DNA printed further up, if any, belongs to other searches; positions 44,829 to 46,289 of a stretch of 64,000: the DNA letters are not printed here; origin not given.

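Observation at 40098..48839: Eight-gene operon combining choline sulfatase, a lone Rieske oxygenase, BKACE and a carnitine-dehydrogenase-like enzyme under a CdhR/GbdR-type regulator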

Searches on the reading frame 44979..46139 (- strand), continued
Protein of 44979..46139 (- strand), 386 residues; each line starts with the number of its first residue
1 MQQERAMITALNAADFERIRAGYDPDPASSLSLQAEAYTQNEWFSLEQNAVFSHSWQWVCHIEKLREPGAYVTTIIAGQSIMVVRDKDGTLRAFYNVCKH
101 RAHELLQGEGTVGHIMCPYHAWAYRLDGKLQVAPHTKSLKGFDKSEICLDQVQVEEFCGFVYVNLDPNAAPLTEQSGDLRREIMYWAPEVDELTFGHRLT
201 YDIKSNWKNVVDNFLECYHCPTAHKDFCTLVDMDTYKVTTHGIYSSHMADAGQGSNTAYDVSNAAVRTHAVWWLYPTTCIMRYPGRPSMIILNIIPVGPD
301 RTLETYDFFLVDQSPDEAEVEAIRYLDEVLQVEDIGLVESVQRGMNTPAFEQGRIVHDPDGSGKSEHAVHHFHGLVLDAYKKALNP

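Call 59: search_protein_families(library=pfam, proteins=[L048:7343-8101:+, L048:8092-9324:+, L048:9389-9859:+, L048:12501-13049:+, L048:13108-13917:+, L044:13385-14641:+, L084:16085-17323:+, L071:11134-12378:+, L051:8730-9713:+, L051:6737-8515:+], max_evalue=0.00001)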
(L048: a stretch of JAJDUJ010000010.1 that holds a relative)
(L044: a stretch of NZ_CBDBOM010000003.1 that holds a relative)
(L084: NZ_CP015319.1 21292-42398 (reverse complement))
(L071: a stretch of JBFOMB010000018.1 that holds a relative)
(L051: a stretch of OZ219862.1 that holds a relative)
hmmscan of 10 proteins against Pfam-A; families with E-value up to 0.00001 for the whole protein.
L048:7343-8101:+ (252 aa): 2 families
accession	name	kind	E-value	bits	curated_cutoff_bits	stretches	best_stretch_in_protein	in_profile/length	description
PF00005.33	ABC_tran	-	1.6e-21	77.8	25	1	26-177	1-135/137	ABC transporter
PF02463.25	SMC_N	-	4.4e-06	26.7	40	0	37-56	25-44/220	RecF/RecN/SMC N terminal domain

L048:8092-9324:+ (410 aa): 1 family
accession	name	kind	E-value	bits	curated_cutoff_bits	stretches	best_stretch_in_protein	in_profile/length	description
PF00266.25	Aminotran_5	-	5e-141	470.4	21.5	1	25-397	1-371/371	Aminotransferase class-V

L048:9389-9859:+ (156 aa): 1 family
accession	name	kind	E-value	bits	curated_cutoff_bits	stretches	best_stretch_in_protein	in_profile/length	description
PF01592.21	NifU_N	-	2.6e-25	89.4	22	1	8-137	2-126/127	NifU-like N terminal domain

L048:12501-13049:+ (182 aa): 2 families
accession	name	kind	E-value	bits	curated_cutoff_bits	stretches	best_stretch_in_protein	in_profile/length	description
PF13671.12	AAA_33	-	7e-10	39.8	27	1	6-129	1-123/143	AAA domain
PF13238.12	AAA_18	-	1.4e-06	29.2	29.4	1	7-130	1-117/128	AAA domain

L048:13108-13917:+ (269 aa): 0 families

L044:13385-14641:+ (418 aa): 1 family
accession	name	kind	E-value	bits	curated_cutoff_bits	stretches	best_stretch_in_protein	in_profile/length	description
PF02720.22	DUF222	-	5.8e-16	59.1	24.4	1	61-331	11-306/306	Domain of unknown function (DUF222)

L084:16085-17323:+ (412 aa): 7 families
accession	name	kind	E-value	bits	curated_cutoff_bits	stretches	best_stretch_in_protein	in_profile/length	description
PF07992.20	Pyr_redox_2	-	7.2e-63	213.2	26.1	1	11-308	2-291/291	Pyridine nucleotide-disulphide oxidoreductase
PF14759.12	Reductase_C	-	4.3e-29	101.3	25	1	327-410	1-85/85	Reductase C-terminal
PF00070.33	Pyr_redox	-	4.9e-16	59.5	22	1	154-233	1-80/82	Pyridine nucleotide-disulphide oxidoreductase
PF13738.12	Pyr_redox_3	-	4.5e-09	36.4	30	1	79-266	95-285/305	Pyridine nucleotide-disulphide oxidoreductase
PF01262.27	AlaDh_PNT_C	-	2.5e-08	34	23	1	154-206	30-82/214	Alanine dehydrogenase/PNT, C-terminal domain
PF13450.12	NAD_binding_8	-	1.2e-06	29.2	21.9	0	157-195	1-39/68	NAD(P)-binding Rossmann-like domain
PF01134.28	GIDA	-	2.5e-06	27.3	22.1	0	155-183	2-30/391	Glucose inhibited division protein A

L071:11134-12378:+ (414 aa): 1 family
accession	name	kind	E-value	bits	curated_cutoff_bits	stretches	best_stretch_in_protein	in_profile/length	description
PF21866.1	DUF6915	-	7.7e-12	45.7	27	1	1-88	1-98/102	Domain of unknown function (DUF6915)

L051:8730-9713:+ (327 aa): 1 family
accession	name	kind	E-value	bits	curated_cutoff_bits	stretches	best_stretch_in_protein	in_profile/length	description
PF00892.27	EamA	-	3.5e-11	44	28.2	1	40-166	5-134/135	EamA-like transporter family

L051:6737-8515:+ (592 aa): 2 families
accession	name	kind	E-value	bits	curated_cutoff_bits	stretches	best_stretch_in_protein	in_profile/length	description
PF00152.25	tRNA-synt_2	-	6.2e-105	351.1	25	1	122-562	2-307/308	tRNA synthetases class II (D, K and N)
PF01336.31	tRNA_anti-codon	-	3e-17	62.8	27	1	21-104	1-75/75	OB-fold nucleic acid binding domain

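Call 63: search_protein_families(library=ncbifam, proteins=[L083:17614-18561:+, L084:7770-8708:-, L003:6234-7202:-, L078:8701-9732:-, L083:17070-17543:+, L083:16067-17020:+, L083:15028-15963:+, L083:11899-12828:+], max_evalue=1e-10)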
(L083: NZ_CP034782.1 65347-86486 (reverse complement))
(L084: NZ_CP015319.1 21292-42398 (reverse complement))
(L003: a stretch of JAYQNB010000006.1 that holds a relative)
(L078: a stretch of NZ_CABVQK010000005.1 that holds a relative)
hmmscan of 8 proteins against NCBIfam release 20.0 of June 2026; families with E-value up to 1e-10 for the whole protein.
L083:17614-18561:+ (315 aa): 1 family
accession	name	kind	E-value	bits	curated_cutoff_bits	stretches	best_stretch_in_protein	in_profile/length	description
TIGR03414.1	ABC_choline_bnd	subfamily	3.1e-132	440.2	379.05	1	20-313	1-291/291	choline ABC transporter substrate-binding protein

L084:7770-8708:- (312 aa): 1 family
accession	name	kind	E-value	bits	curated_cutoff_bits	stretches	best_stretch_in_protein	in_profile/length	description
TIGR03414.1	ABC_choline_bnd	subfamily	1.1e-12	47.8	379.05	0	187-309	155-274/291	choline ABC transporter substrate-binding protein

L003:6234-7202:- (322 aa): 0 families

L078:8701-9732:- (343 aa): 1 family
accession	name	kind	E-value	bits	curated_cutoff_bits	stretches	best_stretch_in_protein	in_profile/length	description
TIGR03414.1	ABC_choline_bnd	subfamily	4e-127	423.5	379.05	1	52-341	2-291/291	choline ABC transporter substrate-binding protein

L083:17070-17543:+ (157 aa): 1 family
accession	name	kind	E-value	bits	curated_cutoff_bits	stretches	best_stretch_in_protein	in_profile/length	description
NF005716.0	PRK07531.1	equivalog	2.4e-32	112.3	592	1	5-154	345-492/495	carnitine 3-dehydrogenase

L083:16067-17020:+ (317 aa): 7 families
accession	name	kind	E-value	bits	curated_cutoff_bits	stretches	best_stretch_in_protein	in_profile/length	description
NF009805.0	PRK13289.1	equivalog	4.7e-25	88.3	432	1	9-222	158-396/399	NO-inducible flavohemoprotein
TIGR02160.1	PA_CoA_Oxy5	hypoth_equivalog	2.8e-22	79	420.8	1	7-161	3-164/352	1,2-phenylacetyl-CoA epoxidase subunit PaaE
NF007964.0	PRK10684.1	equivalog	1.8e-21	76.4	383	1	75-282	76-300/333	NADH oxidoreductase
NF045803.1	MethMoxFADbindMmoC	equivalog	1.9e-17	63.1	500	1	35-220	139-342/343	aromatic/alkene monooxygenase hydroxylase FAD-binding subunit MmoC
NF008822.0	PRK11872.1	equivalog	1.7e-15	56.8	402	0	10-163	111-266/341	anthranilate 1,2-dioxygenase electron transfer component AntC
NF040810.1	BenC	equivalog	7.5e-15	54.9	430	1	9-220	108-332/333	benzoate 1,2-dioxygenase electron transfer component BenC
NF058606.1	GlBtMonoRdsGbcB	equivalog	4.4e-12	45.6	500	0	66-132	74-142/362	glycine betaine monooxygenase reductase subunit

L083:15028-15963:+ (311 aa): 19 families
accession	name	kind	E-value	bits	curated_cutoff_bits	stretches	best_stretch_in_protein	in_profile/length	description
NF005471.0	PRK07066.1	equivalog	2.3e-74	250.3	414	1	3-307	6-310/321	L-carnitine dehydrogenase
NF005716.0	PRK07531.1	equivalog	2.3e-69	234.4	592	1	2-304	2-305/495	carnitine 3-dehydrogenase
NF004783.0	PRK06129.1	equivalog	6.5e-68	229.4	347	1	5-295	3-293/315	3-hydroxyacyl-CoA dehydrogenase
NF042925.1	FHMPC_DH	equivalog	1.4e-46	159.2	500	1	6-238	2-235/304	5-formyl-3-hydroxy-2-methylpyridine 4-carboxylate 5-dehydrogenase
NF006125.0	PRK08269.1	equivalog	1.5e-33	116.2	427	1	3-239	4-252/334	3-hydroxybutyryl-CoA dehydrogenase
NF006722.0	PRK09260.1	equivalog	3.1e-31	108.7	429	1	5-238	3-236/289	3-hydroxyacyl-CoA dehydrogenase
NF006143.0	PRK08293.1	equivalog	5.8e-30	104.6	312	1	2-232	2-234/291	3-hydroxyacyl-CoA dehydrogenase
NF006124.0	PRK08268.1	subfamily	1.4e-29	103.4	508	1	3-238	6-240/507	3-hydroxyacyl-CoA dehydrogenase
NF004474.0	PRK05808.1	subfamily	1e-26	93.9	408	1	4-235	3-233/283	3-hydroxybutyryl-CoA dehydrogenase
NF004699.0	PRK06035.1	equivalog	4.3e-25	88.5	500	1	3-236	2-237/294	3-hydroxyacyl-CoA dehydrogenase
TIGR02279.1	PaaC-3OHAcCoADH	equivalog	1.6e-24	86.6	669.4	1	3-236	4-236/503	3-hydroxyacyl-CoA dehydrogenase PaaH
NF005875.0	PRK07819.1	subfamily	1.2e-23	84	319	1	3-236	4-238/287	3-hydroxybutyryl-CoA dehydrogenase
NF052272.1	Staph_FadB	exception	1.1e-22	80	999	1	5-215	4-220/752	3-hydroxyacyl-CoA dehydrogenase/crotonase FadB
NF005715.0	PRK07530.1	equivalog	5.8e-20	71.9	420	1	3-233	3-232/292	3-hydroxybutyryl-CoA dehydrogenase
NF008727.0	PRK11730.1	equivalog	7.6e-20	70.8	870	1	4-235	313-542/717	fatty acid oxidation complex subunit alpha FadB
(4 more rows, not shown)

L083:11899-12828:+ (309 aa): 4 families
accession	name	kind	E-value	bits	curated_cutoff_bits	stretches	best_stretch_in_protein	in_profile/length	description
NF053538.1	DixhxACActTsKce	equivalog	4.1e-148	492.4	430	1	3-309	5-310/310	3,5-dioxohexanoate:acetyl-CoA acetone transferase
NF052387.1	Lys_ferment_KCE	equivalog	4.3e-69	232.9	382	2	5-117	2-112/267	3-keto-5-aminohexanoate cleavage enzyme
NF052389.1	Lys_KAL_CLE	exception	2.3e-49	168.3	725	2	4-117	170-281/440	bifunctional 3-aminobutyryl-CoA ammonia lyase/3-keto-5-aminohexanoate cleavage enzyme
NF053568.1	3OXCoAcCUPNH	equivalog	1.8e-46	158.6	350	2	144-302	117-273/274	3-oxoadipate:acetyl-CoA acetyltransferase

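Call 69: predict_structure(alignment_id=A1)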
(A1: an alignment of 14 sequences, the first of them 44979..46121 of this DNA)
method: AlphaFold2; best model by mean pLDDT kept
length: 380 residues; sequences in the alignment: 14
mean_pLDDT: 45.9   pTM: 0.40
mean pLDDT of the five models: 45.9, 41.4, 40.2, 38.4, 35.0
residues with pLDDT >= 90: 0; 70-90: 41; 50-70: 88; < 50: 251
segments of 3 or more residues with pLDDT < 50: 1-5, 17-34, 36-46, 96-98, 133-136, 169-274, 276-282, 286-301, 303-380
pLDDT, mean of each block of 10 residues (from residue 1): 48 52 41 46 51 64 77 75 79 51 68 58 57 49 70 66 61 46 44 40 40 28 25 22 24 24 35 45 47 40 48 38 28 28 26 30 33 42
secondary structure, 60 per line:
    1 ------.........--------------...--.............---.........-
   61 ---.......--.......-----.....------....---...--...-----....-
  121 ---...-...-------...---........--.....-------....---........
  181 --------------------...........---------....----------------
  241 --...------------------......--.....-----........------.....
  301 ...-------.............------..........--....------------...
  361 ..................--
elements in order: H7-15 H35-47 E51-55 H56-59 E64-70 E73-79 E85-89 H96-99 E103-105 E108-110 E116-119 E124-126 E144-151 E154-158 H166-169 H173-180 H201-211 H221-224 E264-269 E272-276 E282-289 E296-303 H311-323 H330-339 H342-345 H358-378

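Call 76: search_protein_representatives(protein=window:44979-46121:-)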
Query: 380 residues. Proteins with E-value up to 0.001 (for the whole library): 16360; up to 1e-10: 9117; up to 1e-30: 1139. The best 150 are listed.
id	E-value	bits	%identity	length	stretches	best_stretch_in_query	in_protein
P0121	9.8e-124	429.7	51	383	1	18-376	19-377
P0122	9.1e-116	403.5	63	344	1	91-355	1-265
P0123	2.5e-112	392.2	63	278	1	120-376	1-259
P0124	2.4e-108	379.1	50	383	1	17-373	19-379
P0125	1.3e-105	370.1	62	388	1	7-258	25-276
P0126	1.4e-103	363.4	46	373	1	17-373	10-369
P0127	3.2e-99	349.0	44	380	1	17-372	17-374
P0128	4.0e-99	348.7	43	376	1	11-374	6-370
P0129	2.6e-98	346.0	48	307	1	6-306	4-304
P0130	1.2e-97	343.8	44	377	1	19-371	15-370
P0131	2.0e-95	336.5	43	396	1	18-375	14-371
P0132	1.1e-94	334.1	44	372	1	23-374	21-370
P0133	1.0e-93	330.9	43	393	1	26-375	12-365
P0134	1.4e-91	323.8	77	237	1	78-248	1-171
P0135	1.0e-88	314.4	42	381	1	17-375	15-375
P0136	6.7e-87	308.4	38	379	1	26-375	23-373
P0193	1.4e-62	228.3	36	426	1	25-366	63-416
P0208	9.0e-61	222.4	36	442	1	20-373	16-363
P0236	7.6e-57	209.5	33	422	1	15-374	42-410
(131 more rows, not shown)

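Call 77: list_cluster_members(proteins=[P0121, P0124, P0126, P0127, P0128, P0131, P0136, P0193, P0236, P0208])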
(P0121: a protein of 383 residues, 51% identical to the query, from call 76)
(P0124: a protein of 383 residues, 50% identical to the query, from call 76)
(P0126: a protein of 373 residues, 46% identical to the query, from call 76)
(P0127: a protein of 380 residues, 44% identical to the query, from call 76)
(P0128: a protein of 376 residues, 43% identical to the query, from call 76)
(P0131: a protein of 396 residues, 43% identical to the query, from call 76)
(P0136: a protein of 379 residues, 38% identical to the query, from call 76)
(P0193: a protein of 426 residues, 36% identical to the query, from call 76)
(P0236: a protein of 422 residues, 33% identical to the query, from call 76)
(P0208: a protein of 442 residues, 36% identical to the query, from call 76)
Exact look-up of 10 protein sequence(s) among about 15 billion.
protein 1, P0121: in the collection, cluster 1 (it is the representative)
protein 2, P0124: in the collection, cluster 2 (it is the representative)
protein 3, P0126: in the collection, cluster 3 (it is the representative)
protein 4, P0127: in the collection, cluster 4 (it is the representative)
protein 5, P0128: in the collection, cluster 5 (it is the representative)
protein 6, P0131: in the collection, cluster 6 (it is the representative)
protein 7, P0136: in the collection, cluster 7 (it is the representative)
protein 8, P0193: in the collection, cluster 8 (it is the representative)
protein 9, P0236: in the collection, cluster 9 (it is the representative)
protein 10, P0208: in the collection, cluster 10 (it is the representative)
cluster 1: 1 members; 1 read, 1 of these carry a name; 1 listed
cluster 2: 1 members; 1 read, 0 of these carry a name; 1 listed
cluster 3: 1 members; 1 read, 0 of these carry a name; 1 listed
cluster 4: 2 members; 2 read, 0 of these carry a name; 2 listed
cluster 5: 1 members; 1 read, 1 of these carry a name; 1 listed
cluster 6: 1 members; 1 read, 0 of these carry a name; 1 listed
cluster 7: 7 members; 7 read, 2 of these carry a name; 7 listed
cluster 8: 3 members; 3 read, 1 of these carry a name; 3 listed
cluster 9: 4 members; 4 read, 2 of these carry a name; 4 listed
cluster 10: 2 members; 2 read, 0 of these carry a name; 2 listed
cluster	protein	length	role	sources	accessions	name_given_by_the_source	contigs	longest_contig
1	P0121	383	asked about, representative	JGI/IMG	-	carnitine monooxygenase subunit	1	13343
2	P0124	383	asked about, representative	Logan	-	-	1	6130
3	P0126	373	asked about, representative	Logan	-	-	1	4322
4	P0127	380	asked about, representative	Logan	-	-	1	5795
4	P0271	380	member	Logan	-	-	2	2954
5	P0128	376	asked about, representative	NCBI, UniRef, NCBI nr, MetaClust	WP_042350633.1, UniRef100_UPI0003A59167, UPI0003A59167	aromatic ring-hydroxylating oxygenase subunit alpha [Bacillus massiliigorillae] | aromatic ring-hydroxylating oxygenase subunit alpha n=1 Tax=Bacillus massiliigorillae ... | aromatic ring-hydroxylating dioxygenase subunit alpha [Bacillus massiliigorillae]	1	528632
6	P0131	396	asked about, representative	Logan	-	-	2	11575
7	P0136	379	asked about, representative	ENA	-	-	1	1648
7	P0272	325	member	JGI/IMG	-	choline monooxygenase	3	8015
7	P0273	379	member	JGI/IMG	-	phenylpropionate dioxygenase-like ring-hydroxylating dioxygenase large terminal subunit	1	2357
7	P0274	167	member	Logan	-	-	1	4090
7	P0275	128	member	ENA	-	-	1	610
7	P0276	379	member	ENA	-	-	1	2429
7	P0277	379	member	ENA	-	-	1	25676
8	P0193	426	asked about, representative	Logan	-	-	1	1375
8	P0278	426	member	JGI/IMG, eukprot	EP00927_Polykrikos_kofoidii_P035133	phenylpropionate dioxygenase-like ring-hydroxylating dioxygenase large terminal subunit | TRINITY_DN29704_c0_g1_i2.p1 TRINITY_DN29704_c0_g1~~TRINITY_DN29704_c0_g1_i2.p1 ORF ...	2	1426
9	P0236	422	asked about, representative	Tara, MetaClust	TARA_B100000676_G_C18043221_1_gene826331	strand:+ start:709 stop:1977 length:1269 start_codon:yes stop_codon:yes gene_type:complete | TARA_124_MIX_0.45-0.8_scaffold272467_1_gene360775 COG4638 K00499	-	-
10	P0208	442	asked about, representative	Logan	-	-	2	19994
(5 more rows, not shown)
